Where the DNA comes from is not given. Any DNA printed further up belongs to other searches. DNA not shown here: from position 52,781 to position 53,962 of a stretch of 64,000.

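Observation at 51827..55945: Candidate undescribed module: HDAC-fold amidohydrolase between two degenerate PARG-like macrodomain paralogues, plus a membrane-anchored Swt1-HEPN protein, next to AddAB/UvrD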

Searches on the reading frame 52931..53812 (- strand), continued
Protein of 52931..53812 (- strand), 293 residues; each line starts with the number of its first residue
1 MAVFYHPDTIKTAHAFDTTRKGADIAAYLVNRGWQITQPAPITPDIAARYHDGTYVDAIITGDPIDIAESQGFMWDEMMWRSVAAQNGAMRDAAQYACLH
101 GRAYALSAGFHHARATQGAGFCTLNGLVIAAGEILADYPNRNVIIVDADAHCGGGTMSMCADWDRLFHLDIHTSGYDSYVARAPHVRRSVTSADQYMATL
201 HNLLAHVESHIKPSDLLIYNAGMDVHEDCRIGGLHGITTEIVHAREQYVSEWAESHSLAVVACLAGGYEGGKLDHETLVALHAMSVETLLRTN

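Call 16: search_protein_families(library=pfam, proteins=[L008:5327-6004:+, L007:4914-5555:+, L007:5731-5982:+, L007:4511-4891:+, L008:6927-7250:+, L008:7578-8264:-], max_evalue=1)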
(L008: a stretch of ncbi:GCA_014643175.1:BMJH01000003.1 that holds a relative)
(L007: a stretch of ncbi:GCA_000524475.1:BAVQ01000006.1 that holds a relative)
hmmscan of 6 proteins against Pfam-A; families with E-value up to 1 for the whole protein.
L008:5327-6004:+ (225 aa): 2 families
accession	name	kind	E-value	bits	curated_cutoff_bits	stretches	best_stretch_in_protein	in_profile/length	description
PF19818.4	DUF6301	-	0.087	13.4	27.2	1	119-185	3-66/137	Family of unknown function (DUF6301)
PF13519.12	VWA_2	-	0.1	13.7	27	1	10-86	2-84/107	von Willebrand factor type A domain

L007:4914-5555:+ (213 aa): 2 families
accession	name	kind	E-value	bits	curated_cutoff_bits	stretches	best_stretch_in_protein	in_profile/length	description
PF13519.12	VWA_2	-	0.0098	16.9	27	1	9-60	1-54/107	von Willebrand factor type A domain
PF22772.2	WsaF_C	-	0.19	12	27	1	126-169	21-65/133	WsaF, C-terminal domain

L007:5731-5982:+ (83 aa): 0 families

L007:4511-4891:+ (126 aa): 0 families

L008:6927-7250:+ (107 aa): 0 families

L008:7578-8264:- (228 aa): 0 families

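Call 25: find_related_loci(query=A2, collection=genome_contigs, flank=8000)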
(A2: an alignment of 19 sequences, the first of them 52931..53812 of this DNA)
Query A2 (293 aa) in genome_contigs; peptide patterns used: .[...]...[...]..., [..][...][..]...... (x = any residue, [..] = any of these).
600 stretches matched a pattern (row limit reached: there are more); 290 encode a relative of the query (tblastn E <= 1e-3); the best 80 are kept; 80 distinct loci.
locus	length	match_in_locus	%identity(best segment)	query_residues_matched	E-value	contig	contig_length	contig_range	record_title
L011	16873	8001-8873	77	1-291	2e-154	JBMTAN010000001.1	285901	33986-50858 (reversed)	MAG: Roseiflexaceae bacterium isolate LKB_V5_S17_100percent_par_LKB_V5_S17_metabat.28 NODE_4_length_285901_cov_8.557811,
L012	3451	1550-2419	66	1-290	4e-133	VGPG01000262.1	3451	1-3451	MAG: Chloroflexi bacterium isolate K_Offshore_surface_m1_220 K_Offshore_surface_m1_220_Ga0194130_10040742, whole genome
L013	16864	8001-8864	53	3-291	3e-97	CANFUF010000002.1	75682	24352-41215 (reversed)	MAG: Roseiflexaceae bacterium isolate Jr-16oct17-210 genome assembly, contig: Jr-16oct17-C673, whole genome shotgun sequ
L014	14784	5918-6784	52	2-291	1e-96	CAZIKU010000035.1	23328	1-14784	MAG TPA_asm: uncultured Klebsiella sp. isolate SRP193358_co1_781 genome assembly, contig: NODE_5158_length_23328_cov_5.2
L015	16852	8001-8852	52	2-286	8e-95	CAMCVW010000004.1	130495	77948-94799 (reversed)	MAG: Thermoflexus hugenholtzii JAD2 isolate MH-08apr19-18 genome assembly, contig: MH-08apr19-C189, whole genome shotgun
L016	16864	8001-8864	52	3-291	2e-94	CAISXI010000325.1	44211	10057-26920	MAG: uncultured Roseiflexaceae bacterium isolate Erken-D4_bin-0303 genome assembly, contig: bin-0303:325/540, whole geno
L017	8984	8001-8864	51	3-291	9e-95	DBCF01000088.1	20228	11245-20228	MAG TPA_asm: Roseiflexaceae bacterium UBA965 UBA965_contig_23305, whole genome shotgun sequence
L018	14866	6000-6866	52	2-291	1e-89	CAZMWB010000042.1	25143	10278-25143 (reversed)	MAG TPA_asm: uncultured Klebsiella sp. isolate SRP193358_co1_550 genome assembly, contig: NODE_4515_length_25143_cov_20.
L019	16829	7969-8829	52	3-290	2e-96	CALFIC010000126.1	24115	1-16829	MAG TPA_asm: uncultured Chloroflexi bacterium isolate SRR6231140_bin.70_CONCOCT_v1.1_MAG genome assembly, contig: ERZ650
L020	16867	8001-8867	53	2-291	2e-89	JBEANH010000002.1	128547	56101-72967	MAG: Chloroflexota bacterium isolate lowercolorado_2019_sw_WHONDRS-S19S_0063_F_bin.10 scaffold_5, whole genome shotgun s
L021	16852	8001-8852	51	2-286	7e-89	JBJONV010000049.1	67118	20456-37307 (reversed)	MAG: Chloroflexota bacterium isolate umpqua_2019_sw_WHONDRS-S19S_0079_B_bin.41 scaffold_914334, whole genome shotgun seq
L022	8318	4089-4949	48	2-289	4e-86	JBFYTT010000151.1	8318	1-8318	MAG: Roseiflexaceae bacterium isolate PPR_0274 PPR_0274_bin.55.fa_k121_1086594, whole genome shotgun sequence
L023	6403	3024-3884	49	2-289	6e-85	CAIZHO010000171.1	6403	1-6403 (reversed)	MAG: uncultured Roseiflexaceae bacterium isolate Loc081215-8m_bin-0523 genome assembly, contig: bin-0523:171/635, whole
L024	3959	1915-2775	47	2-289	3e-81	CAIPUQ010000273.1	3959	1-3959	MAG: uncultured Roseiflexaceae bacterium isolate ErkenSummer_bin-4103 genome assembly, contig: bin-4103:273/625, whole g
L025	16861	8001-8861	46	3-290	4e-79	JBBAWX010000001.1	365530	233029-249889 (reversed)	MAG: Roseiflexaceae bacterium isolate EUL_360 ctg1-EUL_360, whole genome shotgun sequence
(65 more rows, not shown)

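Call 32: search_solved_structures(query=A2, max_evalue=0.00001, show_alignments=1)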
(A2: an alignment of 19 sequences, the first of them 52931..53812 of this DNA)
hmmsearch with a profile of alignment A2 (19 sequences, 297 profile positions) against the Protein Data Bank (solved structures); distinct sequences matched with E-value up to 0.00001: 137 (the best 60 are shown).
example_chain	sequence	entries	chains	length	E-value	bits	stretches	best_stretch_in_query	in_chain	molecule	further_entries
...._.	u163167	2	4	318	1.7e-45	158.6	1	37-291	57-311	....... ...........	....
9rje_A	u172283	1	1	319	6.1e-33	117.4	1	39-286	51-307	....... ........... domain-containing protein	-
5g0h_A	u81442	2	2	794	1.7e-28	102.8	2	26-176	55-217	HDAC6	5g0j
5g0i_A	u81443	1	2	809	1.9e-28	102.7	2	26-176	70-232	HDAC6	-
7qno_A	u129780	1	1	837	2.3e-28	102.4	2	26-176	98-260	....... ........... 6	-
9gz5_A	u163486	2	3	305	2.5e-28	102.3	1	6-292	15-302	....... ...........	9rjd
9k91_A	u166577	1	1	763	1.3e-27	99.9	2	41-180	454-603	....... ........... 6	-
5ji5_A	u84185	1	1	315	8.7e-21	77.5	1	29-282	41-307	BuphA.10154.a.B1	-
5zmp_A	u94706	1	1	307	1e-19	74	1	18-281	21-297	lysine deacylase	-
5icn_B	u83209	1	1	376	2.1e-16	63.1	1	37-185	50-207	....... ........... 1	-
3max_A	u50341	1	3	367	2.7e-16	62.8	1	38-185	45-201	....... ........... 2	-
5iwg_A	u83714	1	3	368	2.7e-16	62.8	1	38-185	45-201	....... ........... 2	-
4lxz_A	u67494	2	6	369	2.7e-16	62.8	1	38-185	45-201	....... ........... 2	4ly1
5ix0_A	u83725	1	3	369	2.7e-16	62.8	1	38-185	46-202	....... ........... 2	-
6g3o_A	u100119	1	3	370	2.7e-16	62.8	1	38-185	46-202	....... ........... 2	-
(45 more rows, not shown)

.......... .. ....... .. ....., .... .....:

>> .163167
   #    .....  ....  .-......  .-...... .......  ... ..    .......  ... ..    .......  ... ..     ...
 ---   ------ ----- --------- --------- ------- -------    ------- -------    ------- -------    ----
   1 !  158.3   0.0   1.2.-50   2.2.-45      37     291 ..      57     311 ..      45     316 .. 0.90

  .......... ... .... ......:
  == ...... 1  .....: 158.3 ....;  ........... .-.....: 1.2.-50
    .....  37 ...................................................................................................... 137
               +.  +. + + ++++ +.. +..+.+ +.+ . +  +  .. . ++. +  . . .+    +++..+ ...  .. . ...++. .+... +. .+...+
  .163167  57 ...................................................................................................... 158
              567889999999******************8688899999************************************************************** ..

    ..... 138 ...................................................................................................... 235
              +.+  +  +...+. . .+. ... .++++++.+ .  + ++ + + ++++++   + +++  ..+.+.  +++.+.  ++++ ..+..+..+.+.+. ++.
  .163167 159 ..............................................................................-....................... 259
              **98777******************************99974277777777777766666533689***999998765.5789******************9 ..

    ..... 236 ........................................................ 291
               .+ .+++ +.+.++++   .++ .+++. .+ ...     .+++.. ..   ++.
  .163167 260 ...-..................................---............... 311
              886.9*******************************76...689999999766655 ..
